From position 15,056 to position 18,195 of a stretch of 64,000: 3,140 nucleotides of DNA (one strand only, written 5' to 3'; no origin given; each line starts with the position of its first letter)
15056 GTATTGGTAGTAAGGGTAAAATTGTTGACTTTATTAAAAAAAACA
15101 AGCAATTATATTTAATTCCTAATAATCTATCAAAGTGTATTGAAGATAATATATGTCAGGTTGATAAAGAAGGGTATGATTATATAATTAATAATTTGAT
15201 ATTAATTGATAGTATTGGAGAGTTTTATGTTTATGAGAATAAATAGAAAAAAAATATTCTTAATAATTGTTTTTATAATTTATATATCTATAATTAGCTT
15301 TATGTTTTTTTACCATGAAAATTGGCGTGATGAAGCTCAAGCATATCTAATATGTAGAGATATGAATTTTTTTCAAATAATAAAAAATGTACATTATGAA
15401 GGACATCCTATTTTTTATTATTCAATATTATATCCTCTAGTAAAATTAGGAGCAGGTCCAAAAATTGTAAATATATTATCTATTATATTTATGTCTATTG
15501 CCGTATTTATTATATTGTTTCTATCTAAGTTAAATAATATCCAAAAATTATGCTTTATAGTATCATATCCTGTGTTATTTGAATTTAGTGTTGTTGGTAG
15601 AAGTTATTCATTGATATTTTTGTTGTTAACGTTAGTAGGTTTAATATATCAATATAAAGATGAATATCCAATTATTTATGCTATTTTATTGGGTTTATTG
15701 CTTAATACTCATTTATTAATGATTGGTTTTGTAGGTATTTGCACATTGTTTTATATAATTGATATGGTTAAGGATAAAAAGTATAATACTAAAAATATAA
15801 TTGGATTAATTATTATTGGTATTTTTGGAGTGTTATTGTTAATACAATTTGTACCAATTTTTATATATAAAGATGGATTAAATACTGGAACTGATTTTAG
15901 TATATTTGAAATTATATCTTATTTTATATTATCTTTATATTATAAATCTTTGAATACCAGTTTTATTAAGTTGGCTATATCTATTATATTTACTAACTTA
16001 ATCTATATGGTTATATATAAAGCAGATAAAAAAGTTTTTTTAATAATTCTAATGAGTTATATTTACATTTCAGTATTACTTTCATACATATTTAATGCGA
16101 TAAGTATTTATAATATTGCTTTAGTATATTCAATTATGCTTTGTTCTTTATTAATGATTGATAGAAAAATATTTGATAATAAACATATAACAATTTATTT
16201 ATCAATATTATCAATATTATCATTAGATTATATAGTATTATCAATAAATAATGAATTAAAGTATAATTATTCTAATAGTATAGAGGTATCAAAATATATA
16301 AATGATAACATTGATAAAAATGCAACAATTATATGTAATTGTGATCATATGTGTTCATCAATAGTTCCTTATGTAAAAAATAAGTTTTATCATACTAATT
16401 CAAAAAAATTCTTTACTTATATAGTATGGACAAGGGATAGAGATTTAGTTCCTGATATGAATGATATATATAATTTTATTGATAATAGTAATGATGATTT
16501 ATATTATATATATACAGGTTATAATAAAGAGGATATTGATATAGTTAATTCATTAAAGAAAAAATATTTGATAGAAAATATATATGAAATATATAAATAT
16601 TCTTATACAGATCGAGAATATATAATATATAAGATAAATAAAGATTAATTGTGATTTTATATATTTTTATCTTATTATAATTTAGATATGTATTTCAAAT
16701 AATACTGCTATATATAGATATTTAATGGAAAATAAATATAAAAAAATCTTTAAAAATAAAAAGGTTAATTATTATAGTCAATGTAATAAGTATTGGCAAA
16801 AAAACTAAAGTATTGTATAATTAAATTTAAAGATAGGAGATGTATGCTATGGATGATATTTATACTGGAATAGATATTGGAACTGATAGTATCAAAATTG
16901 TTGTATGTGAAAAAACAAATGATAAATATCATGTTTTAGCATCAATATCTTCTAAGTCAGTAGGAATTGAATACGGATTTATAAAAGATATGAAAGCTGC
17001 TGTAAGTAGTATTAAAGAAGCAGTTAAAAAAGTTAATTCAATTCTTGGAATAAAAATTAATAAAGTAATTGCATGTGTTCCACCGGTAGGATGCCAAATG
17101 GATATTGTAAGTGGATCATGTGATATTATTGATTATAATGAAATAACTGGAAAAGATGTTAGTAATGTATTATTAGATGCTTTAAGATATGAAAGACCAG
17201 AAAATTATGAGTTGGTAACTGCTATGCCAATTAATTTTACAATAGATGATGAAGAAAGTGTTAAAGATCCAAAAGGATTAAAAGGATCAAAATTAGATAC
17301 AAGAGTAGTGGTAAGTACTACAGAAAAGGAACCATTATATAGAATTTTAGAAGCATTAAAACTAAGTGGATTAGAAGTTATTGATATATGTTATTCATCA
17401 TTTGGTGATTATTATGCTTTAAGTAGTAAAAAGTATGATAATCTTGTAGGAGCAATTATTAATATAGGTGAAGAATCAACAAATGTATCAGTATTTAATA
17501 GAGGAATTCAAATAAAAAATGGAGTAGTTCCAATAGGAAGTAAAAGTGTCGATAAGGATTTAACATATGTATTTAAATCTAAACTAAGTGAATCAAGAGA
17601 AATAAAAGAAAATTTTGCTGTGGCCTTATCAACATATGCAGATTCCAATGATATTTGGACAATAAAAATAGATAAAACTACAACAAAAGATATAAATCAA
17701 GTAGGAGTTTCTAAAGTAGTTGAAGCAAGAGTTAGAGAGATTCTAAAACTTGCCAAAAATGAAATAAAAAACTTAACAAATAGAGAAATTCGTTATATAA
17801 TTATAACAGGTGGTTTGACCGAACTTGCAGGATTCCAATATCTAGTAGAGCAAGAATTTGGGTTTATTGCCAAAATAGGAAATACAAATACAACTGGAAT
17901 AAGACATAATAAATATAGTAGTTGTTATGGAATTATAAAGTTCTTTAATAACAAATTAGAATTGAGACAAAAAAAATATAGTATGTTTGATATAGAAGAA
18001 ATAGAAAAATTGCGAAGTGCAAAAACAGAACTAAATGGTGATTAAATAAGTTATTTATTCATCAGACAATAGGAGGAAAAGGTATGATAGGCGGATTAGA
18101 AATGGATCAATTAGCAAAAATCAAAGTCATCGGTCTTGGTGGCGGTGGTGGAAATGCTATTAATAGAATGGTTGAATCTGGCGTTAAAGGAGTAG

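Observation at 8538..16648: Five tandem diverged paralogs plus a GT-C-like protein inserted between divIB and ftsA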

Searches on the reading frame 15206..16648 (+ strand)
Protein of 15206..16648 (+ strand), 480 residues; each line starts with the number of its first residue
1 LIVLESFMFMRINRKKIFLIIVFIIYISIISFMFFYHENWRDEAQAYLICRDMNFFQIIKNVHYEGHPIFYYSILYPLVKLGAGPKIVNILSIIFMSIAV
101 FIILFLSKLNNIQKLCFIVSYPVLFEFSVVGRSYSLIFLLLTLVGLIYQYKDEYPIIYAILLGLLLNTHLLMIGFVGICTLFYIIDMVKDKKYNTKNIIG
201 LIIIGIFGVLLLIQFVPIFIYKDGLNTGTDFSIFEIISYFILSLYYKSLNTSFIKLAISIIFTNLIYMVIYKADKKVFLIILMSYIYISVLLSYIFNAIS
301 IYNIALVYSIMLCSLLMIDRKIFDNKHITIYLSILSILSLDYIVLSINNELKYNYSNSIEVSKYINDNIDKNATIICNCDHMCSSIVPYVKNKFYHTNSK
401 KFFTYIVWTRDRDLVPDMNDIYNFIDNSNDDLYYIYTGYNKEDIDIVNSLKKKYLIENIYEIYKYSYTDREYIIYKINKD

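Call 3: search_protein_families(library=pfam, proteins=[window:15206-16648:+], max_evalue=1)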
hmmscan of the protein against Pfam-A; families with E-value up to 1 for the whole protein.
window:15206-16648:+ (480 aa): 0 families

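Call 4: search_protein_families(library=ncbifam, proteins=[window:15206-16648:+], max_evalue=1)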
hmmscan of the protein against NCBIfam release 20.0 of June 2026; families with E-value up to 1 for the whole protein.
window:15206-16648:+ (480 aa): 0 families

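Call 9: search_solved_structures(query=window:15227-16645:+, max_evalue=10, show_alignments=2)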
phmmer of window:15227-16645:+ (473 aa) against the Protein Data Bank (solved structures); distinct sequences matched with E-value up to 10: 0.

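Call 23: find_homologous_proteins(query=window:15227-16645:+, max_evalue=0.001)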
Query window:15227-16645:+ (473 aa): 37 proteins with E <= 0.001 among 8000 candidates.
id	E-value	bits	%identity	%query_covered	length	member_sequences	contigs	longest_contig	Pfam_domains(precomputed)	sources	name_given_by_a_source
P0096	3.6e-294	994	100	100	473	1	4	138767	-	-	-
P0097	4.8e-136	473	49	100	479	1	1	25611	-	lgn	-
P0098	7.3e-131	456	53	94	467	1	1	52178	-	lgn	-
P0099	9.6e-131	455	51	98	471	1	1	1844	-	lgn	-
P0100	3.2e-129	450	53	99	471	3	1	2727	-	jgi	-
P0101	2.0e-122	428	45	99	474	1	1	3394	-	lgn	-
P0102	2.6e-119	418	48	98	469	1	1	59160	-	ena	-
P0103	5.6e-119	417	46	100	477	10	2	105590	-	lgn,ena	-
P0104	1.8e-115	405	44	99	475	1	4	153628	-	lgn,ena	-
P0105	8.7e-115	403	47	99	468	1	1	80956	-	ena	-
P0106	1.6e-114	402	45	99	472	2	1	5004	-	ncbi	-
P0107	2.4e-110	388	42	99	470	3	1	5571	-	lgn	-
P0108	2.0e-109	385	46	99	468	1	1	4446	-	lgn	-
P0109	7.1e-107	377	45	93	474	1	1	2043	-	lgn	-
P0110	1.1e-104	369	40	100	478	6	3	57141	-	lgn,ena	-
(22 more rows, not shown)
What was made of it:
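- A distant homolog is named a Dol-P-Man protein mannosyltransferase by UniRef (call 23).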

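Call 40: predict_structure(alignment_id=A3)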
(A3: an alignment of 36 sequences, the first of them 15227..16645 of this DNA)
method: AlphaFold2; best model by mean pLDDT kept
length: 473 residues; sequences in the alignment: 36
mean_pLDDT: 91.9   pTM: 0.92
mean pLDDT of the five models: 91.9, 91.9, 91.7, 90.7, 90.6
residues with pLDDT >= 90: 367; 70-90: 84; 50-70: 19; < 50: 3
segments of 3 or more residues with pLDDT < 50: 1-3
pLDDT, mean of each block of 10 residues (from residue 1): 69 97 92 89 93 80 93 95 95 98 97 95 89 98 96 98 95 96 92 97 88 66 84 95 90 97 98 98 91 93 98 93 97 92 86 94 98 93 96 92 85 97 95 91 97 80 85 86
secondary structure, 60 per line:
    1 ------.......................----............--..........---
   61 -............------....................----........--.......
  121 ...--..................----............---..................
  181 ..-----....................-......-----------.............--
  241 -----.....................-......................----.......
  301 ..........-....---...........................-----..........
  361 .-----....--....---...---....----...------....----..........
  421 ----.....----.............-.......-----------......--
elements in order: H7-29 H34-45 H48-57 H62-73 H80-99 H104-111 H114-123 H126-143 H148-159 H163-182 H188-207 H209-214 H226-238 H246-266 H268-289 H294-310 H312-315 H319-345 H351-361 E367-370 H373-376 E386-389 E394-396 H403-406 H411-420 E425-429 H434-446 E448-454 E466-471

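Call 43: fold_search(model_id=the predicted structure, library=pdb)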
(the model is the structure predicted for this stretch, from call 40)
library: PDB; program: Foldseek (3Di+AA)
matches with E <= 10: 361; with E <= 0.001: 1
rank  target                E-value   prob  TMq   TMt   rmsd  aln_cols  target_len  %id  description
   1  7zli_A                9.6e-04  1.00  0.47  0.37  11.3       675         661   12  Cryo-EM structure of C-mannosyltransferase CeDPY19, in complex with Dol25-P-Man and bound to CMT2-Fab and anti-Fab nan (released 2023-01-11)
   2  7zlg_A                1.2e-03  1.00  0.47  0.37  11.5       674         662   11  Cryo-EM structure of C-mannosyltransferase CeDPY19, in complex with acceptor peptide and bound to CMT2-Fab and anti-Fa (released 2023-01-11)
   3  5ogl_A                2.4e-03  1.00  0.47  0.35  10.6       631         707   11  Structure of bacterial oligosaccharyltransferase PglB in complex with an acceptor peptide and an lipid-linked oligosac (released 2017-10-25)
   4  6gxc_A                4.3e-03  1.00  0.47  0.34  10.7       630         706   12  Bacterial oligosaccharyltransferase PglB in complex with an inhibitory peptide and a reactive lipid-linked oligosaccha (released 2018-11-14)
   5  8hpk_A                9.7e-02  0.25  0.15  0.17  23.4       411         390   12  Crystal structure of the bacterial oxalate transporter OxlT in an oxalate-bound occluded form (released 2023-02-15)
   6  9s6r_A                1.0e-01  0.98  0.36  0.43  11.0       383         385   10  Ternary cryo-EM structure of yeast ALG3 with Dol25-PP-GlcNAc2Man5, Dol25-P-Man, and Fab (released 2026-03-18)
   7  6p25_B                1.1e-01  1.00  0.29  0.21   5.5       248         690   15  Structure of S. cerevisiae protein O-mannosyltransferase Pmt1-Pmt2 complex bound to the sugar donor and a peptide acce (released 2019-07-10)
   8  4lec_A                1.2e-01  0.98  0.17  0.35   7.4       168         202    6  Human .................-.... Protein 21A (released 2013-07-17)
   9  4lec_B                1.4e-01  0.96  0.17  0.33   7.8       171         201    6  Human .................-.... Protein 21A (released 2013-07-17)
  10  2zfu_B                2.4e-01  0.89  0.17  0.32   8.8       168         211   10  Structure of the methyltransferase-like domain of nucleomethylin (released 2008-12-02)
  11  6snh_X                2.5e-01  0.84  0.35  0.34  15.1       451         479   12  Cryo-EM structure of yeast ALG6 in complex with 6AG9 Fab and Dol25-P-Glc (released 2020-03-11)
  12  8t69                  2.5e-01  0.09  0.11  0.13  22.7       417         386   13  Human VMAT2 in complex with tetrabenazine (released 2023-11-01)
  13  3k6r                  2.8e-01  0.69  0.16  0.25   9.4       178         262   12  CRYSTAL STRUCTURE OF putative transferase PH0793 FROM PYROCOCCUS HORIKOSHII (released 2009-10-20)
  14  2yx1_B                3.5e-01  0.69  0.16  0.22   8.1       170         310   18  Crystal structure of M.jannaschii tRNA m1G37 methyltransferase (released 2008-04-22)
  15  7bx8_A                3.8e-01  0.97  0.41  0.21   7.6       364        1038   11  Mycobacterium smegmatis arabinosyltransferase complex EmbB2-AcpM2 in symmetric "resting state" (released 2020-05-27)
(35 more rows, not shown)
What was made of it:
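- On GT-C(A) structural class: Sixth protein: DPY19, PglB, ALG3, Pmt1/2 and EmbB (call 43).
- The sixth protein gives DPY19, PglB, ALG3, Pmt1/2 and EmbB (call 43). The best structural hits of the sixth protein are DPY19 and PglB, both protein glycosyltransferases (call 43).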

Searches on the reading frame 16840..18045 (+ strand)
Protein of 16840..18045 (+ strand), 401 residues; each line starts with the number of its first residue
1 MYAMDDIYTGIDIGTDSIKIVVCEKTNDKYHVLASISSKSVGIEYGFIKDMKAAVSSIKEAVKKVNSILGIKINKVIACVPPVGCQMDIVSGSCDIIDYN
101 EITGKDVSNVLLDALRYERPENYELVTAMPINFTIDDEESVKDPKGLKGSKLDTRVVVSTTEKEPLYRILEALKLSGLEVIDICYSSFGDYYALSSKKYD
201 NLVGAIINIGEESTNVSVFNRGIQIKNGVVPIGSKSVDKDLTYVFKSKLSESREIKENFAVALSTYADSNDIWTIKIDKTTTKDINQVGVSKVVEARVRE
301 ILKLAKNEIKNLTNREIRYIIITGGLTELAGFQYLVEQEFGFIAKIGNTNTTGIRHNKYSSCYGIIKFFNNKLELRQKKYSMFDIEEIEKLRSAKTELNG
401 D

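Call 3: search_protein_families(library=pfam, proteins=[window:16840-18045:+], max_evalue=1)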
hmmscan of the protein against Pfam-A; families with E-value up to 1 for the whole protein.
window:16840-18045:+ (401 aa): 7 families
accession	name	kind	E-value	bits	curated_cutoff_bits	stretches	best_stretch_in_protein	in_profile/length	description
PF14450.12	FtsA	-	8.8e-19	68.5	31.8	1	205-364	1-127/127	Cell division protein FtsA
PF02491.25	SHS2_FTSA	-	2.6e-13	50.6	25.4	1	90-158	9-77/79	SHS2 domain inserted in FTSA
PF11104.14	PilM_2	-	4.5e-07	29.6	27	2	10-81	1-70/340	Type IV pilus assembly protein PilM;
PF06723.19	MreB_Mbl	-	0.0015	17.9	27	1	206-351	149-308/327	MreB/Mbl protein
PF25216.1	Volactin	-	0.0035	17.3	35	1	200-340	164-291/321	Volactin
PF00370.27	FGGY_N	-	0.017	15.1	28.8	1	7-77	1-71/245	FGGY family of carbohydrate kinases, N-terminal domain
PF01869.26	BcrAD_BadFG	-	0.14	12.1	31.5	1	10-75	2-61/271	BadF/BadG/BcrA/BcrD ATPase family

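Call 4: search_protein_families(library=ncbifam, proteins=[window:16840-18045:+], max_evalue=1)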
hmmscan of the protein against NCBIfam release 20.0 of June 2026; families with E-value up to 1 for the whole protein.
window:16840-18045:+ (401 aa): 9 families
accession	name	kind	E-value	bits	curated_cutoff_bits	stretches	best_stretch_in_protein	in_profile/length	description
TIGR01174.1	ftsA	equivalog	4.7e-59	200.3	175.85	1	8-367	2-370/371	cell division protein FtsA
NF007009.0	PRK09472.1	equivalog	9.9e-31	107.2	409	1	6-367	8-384/420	cell division protein FtsA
TIGR01175.1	pilM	subfamily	1.3e-12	47.5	133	2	153-344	132-310/348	type IV pilus assembly protein PilM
NF045748.1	MPN316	equivalog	2.6e-10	40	500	1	1-379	1-387/424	MPN316 family protein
NF011660.0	PRK15080.1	equivalog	7.4e-08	31.9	182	1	5-85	29-106/277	ethanolamine utilization protein EutJ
TIGR02529.1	EutJ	subfamily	7.7e-05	22.3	152.1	1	10-88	1-76/239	ethanolamine utilization protein EutJ family protein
TIGR04491.1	reactive_PduG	equivalog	0.054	11.9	400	1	9-75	3-73/599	diol dehydratase reactivase subunit alpha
TIGR02261.1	benz_CoA_red_D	equivalog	0.076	12.2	312.85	1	7-35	2-30/262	benzoyl-CoA reductase subunit D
NF002834.0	PRK03011.1-5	subfamily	0.17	11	222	1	263-346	248-326/357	butyrate kinase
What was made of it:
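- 16849..18045 (+): ftsA, the conserved right flank. The likely start is ATG 16849, giving 398 aa. TIGR01174, 200 bits (call 4).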

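Call 62: find_encoding_contigs(protein=window:16849-18045:+, flank=10000, max_places=10)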
Protein window:16849-18045:+ (398 aa): 2 contigs read that carry it; 1 place shown.
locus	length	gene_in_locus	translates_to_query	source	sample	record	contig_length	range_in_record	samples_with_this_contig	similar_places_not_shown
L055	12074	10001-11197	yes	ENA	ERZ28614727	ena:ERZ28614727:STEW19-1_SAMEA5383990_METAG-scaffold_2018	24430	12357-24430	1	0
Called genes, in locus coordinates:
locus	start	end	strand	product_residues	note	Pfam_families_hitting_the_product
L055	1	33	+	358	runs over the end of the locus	PF03033:Glyco_transf_28, PF02350:Epimerase_2 (weak), PF00534:Glycos_transf_1, PF04101:Glyco_tran_28_C, PF06722:EryCIII-like_C (faint)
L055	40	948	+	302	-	PF01565:FAD_binding_4, PF02873:MurB_C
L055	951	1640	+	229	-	PF08478:POTRA_1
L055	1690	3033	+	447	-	-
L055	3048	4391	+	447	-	-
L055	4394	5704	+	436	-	-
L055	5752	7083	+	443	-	-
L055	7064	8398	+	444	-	-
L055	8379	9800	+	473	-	-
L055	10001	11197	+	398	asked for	PF11104:PilM_2 (faint), PF02491:SHS2_FTSA, PF14450:FtsA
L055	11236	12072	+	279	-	?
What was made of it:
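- Checked: An independent gene call on an identical contig (L055, call 62) gives the same six genes and starts the sixth at ATG 15227 (473 aa).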
